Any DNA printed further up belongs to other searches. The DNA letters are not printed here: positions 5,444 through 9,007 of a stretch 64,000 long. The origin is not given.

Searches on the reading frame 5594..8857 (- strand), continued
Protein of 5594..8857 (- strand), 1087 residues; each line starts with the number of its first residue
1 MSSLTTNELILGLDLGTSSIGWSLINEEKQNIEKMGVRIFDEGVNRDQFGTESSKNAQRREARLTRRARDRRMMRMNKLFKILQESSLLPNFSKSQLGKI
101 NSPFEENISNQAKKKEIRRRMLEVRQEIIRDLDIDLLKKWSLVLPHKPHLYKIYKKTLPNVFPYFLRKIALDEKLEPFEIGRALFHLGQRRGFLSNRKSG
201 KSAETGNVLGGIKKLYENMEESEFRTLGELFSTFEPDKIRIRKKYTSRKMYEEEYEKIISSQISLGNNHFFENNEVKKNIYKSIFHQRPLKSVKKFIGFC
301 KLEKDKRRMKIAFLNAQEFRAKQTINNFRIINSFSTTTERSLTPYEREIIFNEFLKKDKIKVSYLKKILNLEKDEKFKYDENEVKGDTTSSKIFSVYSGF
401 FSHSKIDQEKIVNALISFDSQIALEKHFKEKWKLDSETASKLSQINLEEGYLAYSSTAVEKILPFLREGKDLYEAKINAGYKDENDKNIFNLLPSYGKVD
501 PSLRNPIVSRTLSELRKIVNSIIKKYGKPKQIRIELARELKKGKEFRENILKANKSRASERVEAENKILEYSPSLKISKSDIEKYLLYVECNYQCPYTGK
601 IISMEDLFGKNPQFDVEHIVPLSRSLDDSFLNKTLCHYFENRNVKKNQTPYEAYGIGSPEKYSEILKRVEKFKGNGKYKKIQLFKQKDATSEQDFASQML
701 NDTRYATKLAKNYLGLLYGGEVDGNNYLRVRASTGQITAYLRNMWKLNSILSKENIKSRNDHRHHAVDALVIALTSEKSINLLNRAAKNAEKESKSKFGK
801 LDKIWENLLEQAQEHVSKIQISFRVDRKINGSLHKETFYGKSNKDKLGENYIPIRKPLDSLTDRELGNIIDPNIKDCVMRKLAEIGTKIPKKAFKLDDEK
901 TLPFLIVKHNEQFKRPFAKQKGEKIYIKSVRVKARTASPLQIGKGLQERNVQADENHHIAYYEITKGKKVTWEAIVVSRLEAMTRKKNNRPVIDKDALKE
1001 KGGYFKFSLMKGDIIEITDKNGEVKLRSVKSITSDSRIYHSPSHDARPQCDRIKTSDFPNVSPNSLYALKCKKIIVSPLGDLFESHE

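Call 56: search_solved_structures(query=window:5594-8857:-, max_evalue=1e-10)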
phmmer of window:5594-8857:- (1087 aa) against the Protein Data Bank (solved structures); distinct sequences matched with E-value up to 1e-10: 38.
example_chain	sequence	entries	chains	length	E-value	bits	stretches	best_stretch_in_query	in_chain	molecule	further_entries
9ar4_A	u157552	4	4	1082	1.2e-69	238.6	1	147-818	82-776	CRISPR-associated endonuclease Cas9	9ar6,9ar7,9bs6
8jtj_A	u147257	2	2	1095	6.9e-68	232.8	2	450-788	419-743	CRISPR-associated endonuclease Cas9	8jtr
8ja0_A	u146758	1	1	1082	3e-67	230.7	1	156-787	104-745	CRISPR-associated endonuclease Cas9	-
6kc8_A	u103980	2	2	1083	3e-67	230.7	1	156-787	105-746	CRISPR-associated endonuclease Cas9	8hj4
6jdq_A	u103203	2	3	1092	3.1e-67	230.6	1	156-787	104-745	CRISPR-associated endonuclease Cas9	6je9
8uza_A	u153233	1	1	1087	8.4e-67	229.2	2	450-788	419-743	CRISPR-associated endonuclease Cas9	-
6jdv_A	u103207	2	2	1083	6.6e-66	226.2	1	156-787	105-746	CRISPR-associated endonuclease Cas9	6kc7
6je4_A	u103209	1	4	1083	7.2e-65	222.8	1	156-787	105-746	CRISPR-associated endonuclease Cas9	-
8uzb_A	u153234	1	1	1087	1.1e-64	222.2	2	450-788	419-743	CRISPR-associated endonuclease Cas9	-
6je3_A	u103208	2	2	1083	3.7e-64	220.5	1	156-787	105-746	CRISPR-associated endonuclease Cas9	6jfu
8hnt_A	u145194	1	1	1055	1.8e-55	191.7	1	164-776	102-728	CRISPR-associated endonuclease Cas9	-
21dz_A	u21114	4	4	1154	1.7e-54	188.5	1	294-784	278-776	CRISPR-associated endonuclease Cas9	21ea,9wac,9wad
8hnw_A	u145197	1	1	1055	4.2e-54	187.2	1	164-776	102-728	CRISPR-associated endonuclease Cas9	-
8hnv_A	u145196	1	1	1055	4.6e-53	183.7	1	164-776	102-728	CRISPR-associated endonuclease Cas9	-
8zcy_A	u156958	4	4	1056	1.7e-35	125.5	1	158-851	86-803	CRISPR-associated endonuclease Cas9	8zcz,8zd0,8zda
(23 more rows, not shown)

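Call 72: find_related_loci(query=window:5594-8857:-, collection=metagenome_contigs, flank=6000)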
Query window:5594-8857:- (1087 aa) in metagenome_contigs; peptide patterns used: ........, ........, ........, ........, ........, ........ (x = any residue, [..] = any of these).
128 stretches matched a pattern; 1 encode a relative of the query (tblastn E <= 1e-3); 1 distinct loci.
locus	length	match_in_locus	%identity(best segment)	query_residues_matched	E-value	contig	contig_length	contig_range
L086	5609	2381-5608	95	1-1076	0e+0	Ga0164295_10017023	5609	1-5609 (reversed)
